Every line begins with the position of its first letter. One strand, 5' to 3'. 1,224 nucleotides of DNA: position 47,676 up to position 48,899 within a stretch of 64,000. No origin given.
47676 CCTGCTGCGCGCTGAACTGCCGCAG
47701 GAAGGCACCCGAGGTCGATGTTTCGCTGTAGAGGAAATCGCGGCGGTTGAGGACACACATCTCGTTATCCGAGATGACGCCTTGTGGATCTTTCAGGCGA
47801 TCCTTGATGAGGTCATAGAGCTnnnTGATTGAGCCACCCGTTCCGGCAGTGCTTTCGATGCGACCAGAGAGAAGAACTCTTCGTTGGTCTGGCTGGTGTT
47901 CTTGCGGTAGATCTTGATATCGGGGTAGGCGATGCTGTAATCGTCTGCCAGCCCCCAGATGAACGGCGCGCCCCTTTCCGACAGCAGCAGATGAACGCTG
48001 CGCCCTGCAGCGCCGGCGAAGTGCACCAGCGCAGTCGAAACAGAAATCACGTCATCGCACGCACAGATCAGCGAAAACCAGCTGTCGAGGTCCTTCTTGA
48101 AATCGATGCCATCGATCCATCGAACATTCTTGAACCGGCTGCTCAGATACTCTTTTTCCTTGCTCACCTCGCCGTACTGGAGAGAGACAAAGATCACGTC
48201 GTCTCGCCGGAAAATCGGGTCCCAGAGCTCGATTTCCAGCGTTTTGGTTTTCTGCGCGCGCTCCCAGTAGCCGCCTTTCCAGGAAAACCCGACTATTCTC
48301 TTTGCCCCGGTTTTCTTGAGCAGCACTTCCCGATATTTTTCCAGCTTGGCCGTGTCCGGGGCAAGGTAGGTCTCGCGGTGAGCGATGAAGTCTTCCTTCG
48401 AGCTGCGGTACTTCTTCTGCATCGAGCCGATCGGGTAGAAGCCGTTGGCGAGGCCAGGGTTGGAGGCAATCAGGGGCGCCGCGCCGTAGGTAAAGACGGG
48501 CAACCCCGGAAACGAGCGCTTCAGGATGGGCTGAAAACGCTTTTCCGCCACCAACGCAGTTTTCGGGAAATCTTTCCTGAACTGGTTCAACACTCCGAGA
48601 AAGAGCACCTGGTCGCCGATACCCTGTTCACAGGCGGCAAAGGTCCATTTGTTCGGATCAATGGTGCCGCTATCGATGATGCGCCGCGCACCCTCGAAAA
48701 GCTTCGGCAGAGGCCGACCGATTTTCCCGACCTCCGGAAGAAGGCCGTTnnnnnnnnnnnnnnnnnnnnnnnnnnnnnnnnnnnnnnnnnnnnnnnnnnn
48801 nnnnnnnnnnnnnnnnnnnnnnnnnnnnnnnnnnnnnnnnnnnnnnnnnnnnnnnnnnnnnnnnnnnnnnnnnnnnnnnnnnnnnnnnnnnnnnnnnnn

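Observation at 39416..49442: One ~10-kb operon couples a two-ABC T1SS to Kdo-precursor, glycosyl/methyl-transferase and TPR-glycosyltransferase genes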

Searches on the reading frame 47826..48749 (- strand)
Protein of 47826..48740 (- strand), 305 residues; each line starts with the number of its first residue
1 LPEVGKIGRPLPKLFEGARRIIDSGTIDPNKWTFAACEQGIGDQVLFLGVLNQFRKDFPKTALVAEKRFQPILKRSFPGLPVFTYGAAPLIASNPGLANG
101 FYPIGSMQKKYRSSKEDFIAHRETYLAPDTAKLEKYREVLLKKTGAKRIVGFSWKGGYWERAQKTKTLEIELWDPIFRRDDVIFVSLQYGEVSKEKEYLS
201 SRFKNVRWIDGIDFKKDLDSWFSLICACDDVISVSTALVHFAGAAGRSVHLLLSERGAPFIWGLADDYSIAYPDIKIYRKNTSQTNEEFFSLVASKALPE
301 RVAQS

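Call 15: find_homologous_proteins(query=window:47826-48740:-, max_evalue=0.001)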
Query window:47826-48740:- (305 aa): 116 proteins with E <= 0.001 among 2252 candidates.
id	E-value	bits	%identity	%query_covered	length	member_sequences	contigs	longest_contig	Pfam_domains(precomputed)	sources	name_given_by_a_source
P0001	2.1e-182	623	88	100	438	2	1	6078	PF14559.13,PF13428.13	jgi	-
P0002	6.9e-165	566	79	98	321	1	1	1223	-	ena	-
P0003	1.5e-163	561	77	99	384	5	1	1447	-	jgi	jgi:hypothetical protein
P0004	1.1e-157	542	77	98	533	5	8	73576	PF14559.13,PF13432.13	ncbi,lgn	ncbi:MAG: tetratricopeptide repeat protein [Limnohabitans sp.]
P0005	9.4e-155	532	75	98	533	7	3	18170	PF14559.13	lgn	-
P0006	1.1e-154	532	75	98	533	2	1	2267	PF14559.13,PF13432.13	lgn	-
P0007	4.9e-152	523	75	98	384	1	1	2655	-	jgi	jgi:hypothetical protein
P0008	2.7e-148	511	72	98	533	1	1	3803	PF14559.13,PF25063.1,PF00515.35,PF07719.24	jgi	jgi:tetratricopeptide (TPR) repeat protein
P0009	3.6e-148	511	72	98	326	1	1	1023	-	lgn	-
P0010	2.8e-130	452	64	97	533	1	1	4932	PF14559.13,PF23914.2,PF00515.35,PF13432.13,PF13428.13,PF13181.13,PF07719.24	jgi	jgi:hypothetical protein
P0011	3.1e-129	449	64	97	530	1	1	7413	PF14559.13,PF00515.35,PF12895.14,PF13424.13,PF13432.13,PF13428.13,PF13181.13,PF07719.24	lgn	-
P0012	4.4e-129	448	65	97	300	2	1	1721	-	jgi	jgi:hypothetical protein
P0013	5.6e-127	441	64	97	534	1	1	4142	PF14559.13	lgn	-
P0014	6.9e-121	421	61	97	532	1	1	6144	PF14559.13,PF13431.13,PF23914.2,PF25062.2,PF00515.35,PF12895.14,PF13424.13,PF13432.13,PF13428.13,PF13181.13,PF07719.24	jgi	jgi:Tetratricopeptide repeat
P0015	1.7e-116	407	60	95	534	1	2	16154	PF14559.13,PF13424.13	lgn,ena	-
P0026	1.5e-89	318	47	96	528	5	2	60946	PF14559.13,PF23914.2,PF00515.35,PF12895.14,PF13428.13,PF07719.24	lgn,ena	-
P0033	5.3e-87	310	47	96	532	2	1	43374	PF14559.13,PF12895.14,PF13432.13,PF13428.13,PF07719.24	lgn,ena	-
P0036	9.4e-85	302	46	95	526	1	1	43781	PF14559.13,PF13431.13,PF13414.13,PF13424.13,PF13432.13,PF13428.13,PF07719.24,PF13174.13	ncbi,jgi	jgi:tetratricopeptide (TPR) repeat protein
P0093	1.7e-18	85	30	79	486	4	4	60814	PF13431.13,PF23914.2,PF13414.13,PF13176.13,PF13428.13,PF23241.2,PF14559.13,PF24575.2,PF13371.13,PF00515.35,PF13424.13,PF13432.13,PF13181.13,PF07719.24,PF13174.13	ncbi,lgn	-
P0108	2.2e-12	65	29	71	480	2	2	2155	PF13431.13,PF13414.13,PF13176.13,PF13428.13,PF13374.13,PF14559.13,PF13371.13,PF00515.35,PF13424.13,PF13432.13,PF13181.13,PF01075.24,PF07719.24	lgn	-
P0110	4.3e-12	64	30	71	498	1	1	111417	PF13431.13,PF25062.2,PF13428.13,PF14559.13,PF13371.13,PF00515.35,PF12895.14,PF13424.13,PF13432.13,PF13181.13,PF07719.24,PF13174.13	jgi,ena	-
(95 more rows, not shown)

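Call 16: find_encoding_contigs(protein=P0004, flank=10000, max_places=3)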
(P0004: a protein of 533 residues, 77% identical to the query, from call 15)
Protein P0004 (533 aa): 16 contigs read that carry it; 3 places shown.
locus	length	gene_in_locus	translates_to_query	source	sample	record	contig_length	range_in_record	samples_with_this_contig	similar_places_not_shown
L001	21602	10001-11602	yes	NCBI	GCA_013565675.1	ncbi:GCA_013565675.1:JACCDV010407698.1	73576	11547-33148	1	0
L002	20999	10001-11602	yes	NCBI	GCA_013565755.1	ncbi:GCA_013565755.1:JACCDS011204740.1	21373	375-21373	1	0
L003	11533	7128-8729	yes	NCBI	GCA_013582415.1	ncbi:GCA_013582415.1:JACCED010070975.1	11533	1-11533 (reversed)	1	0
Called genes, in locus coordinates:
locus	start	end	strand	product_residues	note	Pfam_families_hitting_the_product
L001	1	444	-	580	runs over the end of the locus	PF00664:ABC_membrane, PF00005:ABC_tran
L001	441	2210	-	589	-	PF00664:ABC_membrane, PF00005:ABC_tran, PF02463:SMC_N (faint), PF13304:AAA_21 (faint)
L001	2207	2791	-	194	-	-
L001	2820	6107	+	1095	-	-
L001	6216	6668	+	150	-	-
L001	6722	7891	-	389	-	PF13088:BNR_2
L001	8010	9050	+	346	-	PF01408:GFO_IDH_MocA, PF22725:GFO_IDH_MocA_C3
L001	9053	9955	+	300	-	PF14100:DUF6807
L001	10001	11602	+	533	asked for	PF13432:TPR_16 (faint), PF14559:TPR_19 (faint)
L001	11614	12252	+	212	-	-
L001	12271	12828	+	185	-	PF13489:Methyltransf_23, PF13847:Methyltransf_31 (faint), PF08242:Methyltransf_12 (faint), PF13649:Methyltransf_25 (faint)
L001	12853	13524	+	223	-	PF01501:Glyco_transf_8 (faint)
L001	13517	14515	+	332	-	PF13580:SIS_2 (faint), PF01380:SIS, PF00571:CBS (weak)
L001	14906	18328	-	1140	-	PF13946:DUF4214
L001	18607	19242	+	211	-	PF00027:cNMP_binding, PF00392:GntR (faint), PF13545:HTH_Crp_2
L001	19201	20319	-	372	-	-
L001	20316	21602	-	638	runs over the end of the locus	PF05226:CHASE2, PF00211:Guanylate_cyc (weak)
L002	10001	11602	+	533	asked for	PF13432:TPR_16 (faint), PF14559:TPR_19 (faint)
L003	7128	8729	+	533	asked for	PF13432:TPR_16 (faint), PF14559:TPR_19 (faint)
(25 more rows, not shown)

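Call 17: find_encoding_contigs(protein=P0026, flank=10000, max_places=2)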
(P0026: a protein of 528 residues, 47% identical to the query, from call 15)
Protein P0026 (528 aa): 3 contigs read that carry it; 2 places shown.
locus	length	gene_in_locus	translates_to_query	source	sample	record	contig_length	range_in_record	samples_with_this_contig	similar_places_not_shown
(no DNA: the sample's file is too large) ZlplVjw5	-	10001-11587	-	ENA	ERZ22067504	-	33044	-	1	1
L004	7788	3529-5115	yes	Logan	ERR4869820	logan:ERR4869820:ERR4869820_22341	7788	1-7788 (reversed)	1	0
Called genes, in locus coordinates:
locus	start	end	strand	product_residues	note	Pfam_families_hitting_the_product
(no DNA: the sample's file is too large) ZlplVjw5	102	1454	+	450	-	PF04773:FecR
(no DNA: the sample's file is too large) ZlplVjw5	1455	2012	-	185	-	PF01048:PNP_UDP_1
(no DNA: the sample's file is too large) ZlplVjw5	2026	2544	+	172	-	PF00156:Pribosyltran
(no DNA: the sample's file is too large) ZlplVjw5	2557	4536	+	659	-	PF05226:CHASE2, PF00211:Guanylate_cyc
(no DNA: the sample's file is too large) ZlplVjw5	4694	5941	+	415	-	PF13432:TPR_16 (faint), PF14559:TPR_19 (weak)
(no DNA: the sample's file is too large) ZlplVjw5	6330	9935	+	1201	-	PF13946:DUF4214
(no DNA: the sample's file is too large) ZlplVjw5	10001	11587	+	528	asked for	PF00515:TPR_1 (faint), PF07719:TPR_2 (faint), PF13428:TPR_14 (faint), PF23914:TPR_CcmH_CycH (faint), PF12895:ANAPC3 (weak), PF14559:TPR_19 (weak)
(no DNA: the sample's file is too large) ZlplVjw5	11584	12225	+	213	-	-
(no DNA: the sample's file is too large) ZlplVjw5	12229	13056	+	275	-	PF01370:Epimerase, PF16363:GDP_Man_Dehyd (weak)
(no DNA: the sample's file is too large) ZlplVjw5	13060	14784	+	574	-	-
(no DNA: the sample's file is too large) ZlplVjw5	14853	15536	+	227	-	-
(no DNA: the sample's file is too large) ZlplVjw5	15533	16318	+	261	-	PF05711:TylF (weak), PF13578:Methyltransf_24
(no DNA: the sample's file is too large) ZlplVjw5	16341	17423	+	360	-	-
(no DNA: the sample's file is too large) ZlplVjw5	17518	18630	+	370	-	PF00202:Aminotran_3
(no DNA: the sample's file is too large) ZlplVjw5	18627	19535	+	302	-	PF04055:Radical_SAM, PF13186:SPASM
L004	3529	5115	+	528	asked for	PF00515:TPR_1 (faint), PF07719:TPR_2 (faint), PF13428:TPR_14 (faint), PF23914:TPR_CcmH_CycH (faint), PF12895:ANAPC3 (weak), PF14559:TPR_19 (weak)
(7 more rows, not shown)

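Call 18: find_encoding_contigs(protein=P0036, flank=10000, max_places=2)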
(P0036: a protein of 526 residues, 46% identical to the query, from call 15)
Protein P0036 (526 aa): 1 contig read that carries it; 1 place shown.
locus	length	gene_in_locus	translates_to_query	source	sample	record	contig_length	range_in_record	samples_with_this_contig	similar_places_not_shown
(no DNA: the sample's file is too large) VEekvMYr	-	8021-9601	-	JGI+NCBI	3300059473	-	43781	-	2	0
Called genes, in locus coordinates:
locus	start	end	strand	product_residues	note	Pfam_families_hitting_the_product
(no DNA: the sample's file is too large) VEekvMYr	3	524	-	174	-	?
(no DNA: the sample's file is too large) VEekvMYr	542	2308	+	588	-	-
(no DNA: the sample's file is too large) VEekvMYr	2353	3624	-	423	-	PF14559:TPR_19 (faint)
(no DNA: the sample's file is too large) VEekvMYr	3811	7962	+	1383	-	-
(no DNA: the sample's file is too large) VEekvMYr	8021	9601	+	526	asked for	PF07719:TPR_2 (faint), PF13424:TPR_12 (faint), PF13432:TPR_16 (faint), PF14559:TPR_19 (faint), PF13428:TPR_14 (faint), PF13431:TPR_17 (faint), PF13174:TPR_6 (faint), PF13414:TPR_11 (faint)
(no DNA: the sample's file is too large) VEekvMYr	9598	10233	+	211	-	-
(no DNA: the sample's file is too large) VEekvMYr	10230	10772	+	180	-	PF13489:Methyltransf_23, PF08241:Methyltransf_11 (weak)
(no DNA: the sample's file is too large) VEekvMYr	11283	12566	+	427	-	-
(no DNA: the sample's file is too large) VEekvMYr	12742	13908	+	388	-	PF04577:Glyco_transf_61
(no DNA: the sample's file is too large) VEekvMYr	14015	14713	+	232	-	PF13578:Methyltransf_24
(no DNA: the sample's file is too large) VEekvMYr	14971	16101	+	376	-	PF00155:Aminotran_1_2, PF01041:DegT_DnrJ_EryC1, PF00266:Aminotran_5 (weak), PF01053:Cys_Met_Meta_PP (weak)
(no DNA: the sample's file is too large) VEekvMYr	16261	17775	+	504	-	PF00501:AMP-binding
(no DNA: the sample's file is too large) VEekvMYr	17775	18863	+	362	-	PF04443:LuxE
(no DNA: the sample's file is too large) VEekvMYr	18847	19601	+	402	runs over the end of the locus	PF05893:LuxC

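Call 25: find_encoding_contigs(protein=P0110, flank=10000, max_places=1)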
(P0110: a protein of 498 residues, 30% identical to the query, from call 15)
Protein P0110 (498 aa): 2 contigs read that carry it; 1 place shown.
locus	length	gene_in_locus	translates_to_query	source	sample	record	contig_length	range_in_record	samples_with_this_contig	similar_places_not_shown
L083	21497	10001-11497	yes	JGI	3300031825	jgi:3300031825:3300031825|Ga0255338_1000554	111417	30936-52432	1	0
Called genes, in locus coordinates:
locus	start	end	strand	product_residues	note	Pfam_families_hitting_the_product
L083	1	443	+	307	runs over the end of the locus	PF00106:adh_short, PF23441:SDR (weak), PF13561:adh_short_C2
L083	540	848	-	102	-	-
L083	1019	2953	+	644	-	PF00672:HAMP, PF00015:MCPsignal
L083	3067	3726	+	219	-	PF00440:TetR_N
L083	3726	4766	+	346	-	PF20434:BD-FAE, PF07859:Abhydrolase_3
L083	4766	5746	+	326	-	PF08240:ADH_N, PF00107:ADH_zinc_N, PF13602:ADH_zinc_N_2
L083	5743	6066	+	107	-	-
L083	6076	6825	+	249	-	PF00557:Peptidase_M24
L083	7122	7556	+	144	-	PF00825:Ribonuclease_P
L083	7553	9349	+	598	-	PF14849:YidC_periplas, PF02096:60KD_IMP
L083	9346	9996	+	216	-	PF03193:RsgA_GTPase (faint), PF01926:MMR_HSR1, PF02421:FeoB_N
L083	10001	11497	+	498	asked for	PF07719:TPR_2 (faint), PF12895:ANAPC3 (faint), PF13174:TPR_6 (faint), PF13371:TPR_9 (faint), PF13424:TPR_12 (faint), PF13432:TPR_16, PF14559:TPR_19 (weak), PF13432:TPR_16 (weak), +5 more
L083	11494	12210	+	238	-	-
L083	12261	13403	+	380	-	PF02771:Acyl-CoA_dh_N, PF02770:Acyl-CoA_dh_M, PF00441:Acyl-CoA_dh_1, PF08028:Acyl-CoA_dh_2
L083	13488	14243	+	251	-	PF13545:HTH_Crp_2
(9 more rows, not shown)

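Call 26: find_encoding_contigs(protein=P0093, flank=10000, max_places=1)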
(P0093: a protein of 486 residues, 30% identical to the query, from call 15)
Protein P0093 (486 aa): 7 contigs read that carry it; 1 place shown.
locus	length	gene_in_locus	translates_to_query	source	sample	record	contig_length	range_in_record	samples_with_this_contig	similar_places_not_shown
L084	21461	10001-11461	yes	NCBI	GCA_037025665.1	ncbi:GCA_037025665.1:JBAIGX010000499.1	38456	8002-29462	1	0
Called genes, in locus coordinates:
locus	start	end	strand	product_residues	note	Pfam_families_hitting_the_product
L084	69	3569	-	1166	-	PF00873:ACR_tran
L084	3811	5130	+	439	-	PF01408:GFO_IDH_MocA, PF19051:GFO_IDH_MocA_C2, PF22725:GFO_IDH_MocA_C3, PF02894:GFO_IDH_MocA_C (weak), PF19051:GFO_IDH_MocA_C2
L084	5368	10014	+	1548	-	-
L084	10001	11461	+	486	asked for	PF13424:TPR_12 (faint), PF23241:HAT_PRP39_C (weak), PF13432:TPR_16, PF14559:TPR_19 (weak), PF00515:TPR_1, PF07719:TPR_2, PF13431:TPR_17 (weak), PF14559:TPR_19, +8 more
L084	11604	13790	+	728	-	PF12796:Ank_2, PF13606:Ank_3 (faint), PF13637:Ank_4 (faint), PF00023:Ank (weak), PF12796:Ank_2 (weak), PF13360:PQQ_2, PF13570:Beta-prop_ACSF4 (weak), PF13360:PQQ_2, +1 more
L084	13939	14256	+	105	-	PF04226:Transgly_assoc (weak)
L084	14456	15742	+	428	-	PF01408:GFO_IDH_MocA, PF19051:GFO_IDH_MocA_C2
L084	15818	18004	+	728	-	PF13646:HEAT_2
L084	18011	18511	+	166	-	PF06172:Cupin_5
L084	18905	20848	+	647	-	PF00069:Pkinase, PF01636:APH (faint), PF07714:PK_Tyr_Ser-Thr, PF03109:ABC1, PF00036:EF-hand_1 (faint), PF13202:EF-hand_5 (weak), PF13405:EF-hand_6 (faint), PF13499:EF-hand_7 (faint)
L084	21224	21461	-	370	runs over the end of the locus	-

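Call 27: find_encoding_contigs(protein=P0033, flank=10000, max_places=1)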
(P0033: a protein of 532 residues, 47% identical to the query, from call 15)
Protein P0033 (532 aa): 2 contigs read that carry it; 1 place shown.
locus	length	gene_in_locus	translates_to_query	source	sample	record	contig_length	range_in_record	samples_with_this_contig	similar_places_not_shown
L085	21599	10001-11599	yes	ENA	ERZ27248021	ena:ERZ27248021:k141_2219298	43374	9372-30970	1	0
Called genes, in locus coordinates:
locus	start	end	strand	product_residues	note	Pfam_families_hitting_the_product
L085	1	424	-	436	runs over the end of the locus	PF04773:FecR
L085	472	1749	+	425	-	PF00005:ABC_tran, PF14524:Wzt_C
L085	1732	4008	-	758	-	PF13439:Glyco_transf_4 (faint), PF20706:GT4-conflict, PF00534:Glycos_transf_1, PF13692:Glyco_trans_1_4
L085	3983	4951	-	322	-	PF13489:Methyltransf_23, PF07021:MetW (weak), PF13847:Methyltransf_31 (weak), PF08241:Methyltransf_11, PF08242:Methyltransf_12, PF13649:Methyltransf_25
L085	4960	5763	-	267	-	PF01061:ABC2_membrane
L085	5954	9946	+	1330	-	PF13946:DUF4214 (weak)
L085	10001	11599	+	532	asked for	PF07719:TPR_2 (faint), PF12895:ANAPC3 (faint), PF13428:TPR_14 (faint), PF13432:TPR_16 (faint), PF14559:TPR_19 (weak)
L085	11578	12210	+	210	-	-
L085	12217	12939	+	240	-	-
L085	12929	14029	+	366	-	PF00070:Pyr_redox (faint), PF01266:DAO, PF01494:FAD_binding_3 (faint), PF01593:Amino_oxidase (weak), PF12831:FAD_oxidored (weak), PF13450:NAD_binding_8, PF03275:GLF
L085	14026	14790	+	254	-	PF14393:DUF4422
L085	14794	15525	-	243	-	-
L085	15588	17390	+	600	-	PF13522:GATase_6, PF13537:GATase_7, PF00733:Asn_synthase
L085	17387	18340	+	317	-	-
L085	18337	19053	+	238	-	-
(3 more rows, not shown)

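Call 50: search_solved_structures(query=A3, max_evalue=10, show_alignments=3)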
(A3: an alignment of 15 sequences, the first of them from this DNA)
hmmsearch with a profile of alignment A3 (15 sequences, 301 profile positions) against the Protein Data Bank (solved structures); distinct sequences matched with E-value up to 10: 2.
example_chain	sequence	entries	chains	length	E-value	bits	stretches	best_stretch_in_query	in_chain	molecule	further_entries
8tms_A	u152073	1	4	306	0.21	13.9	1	95-179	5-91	Pectinesterase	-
9tv9_C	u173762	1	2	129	0.47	12.8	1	96-146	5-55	Toxin HigB-2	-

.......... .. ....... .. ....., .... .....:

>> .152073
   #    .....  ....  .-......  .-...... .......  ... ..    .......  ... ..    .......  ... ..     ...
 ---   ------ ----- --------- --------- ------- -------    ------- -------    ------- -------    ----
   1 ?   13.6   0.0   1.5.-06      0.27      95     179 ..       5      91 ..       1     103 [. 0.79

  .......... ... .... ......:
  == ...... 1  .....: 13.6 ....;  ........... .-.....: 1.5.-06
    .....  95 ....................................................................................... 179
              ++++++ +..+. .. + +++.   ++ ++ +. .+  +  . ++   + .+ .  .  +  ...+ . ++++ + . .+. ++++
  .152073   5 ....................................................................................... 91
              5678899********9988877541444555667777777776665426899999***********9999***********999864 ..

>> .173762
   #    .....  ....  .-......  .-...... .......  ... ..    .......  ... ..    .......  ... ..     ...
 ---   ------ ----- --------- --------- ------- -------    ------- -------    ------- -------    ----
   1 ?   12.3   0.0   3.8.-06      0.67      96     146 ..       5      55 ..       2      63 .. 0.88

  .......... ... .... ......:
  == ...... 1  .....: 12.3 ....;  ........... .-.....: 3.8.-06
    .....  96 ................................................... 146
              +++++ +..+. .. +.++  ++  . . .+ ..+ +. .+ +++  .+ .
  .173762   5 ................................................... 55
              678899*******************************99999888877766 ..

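Call 51: search_protein_families(library=pfam, alignment_id=A3, max_evalue=10)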
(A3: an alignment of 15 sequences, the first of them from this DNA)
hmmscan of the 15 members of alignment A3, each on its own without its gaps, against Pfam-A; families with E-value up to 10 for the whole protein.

A. member 1, seq(308 aa): 0 families

B. families by the number of members that match (of 15 scanned): 1 family
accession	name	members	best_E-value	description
PF01075.23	Glyco_transf_9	3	0.025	Glycosyltransferase family 9 (heptosyltransferase)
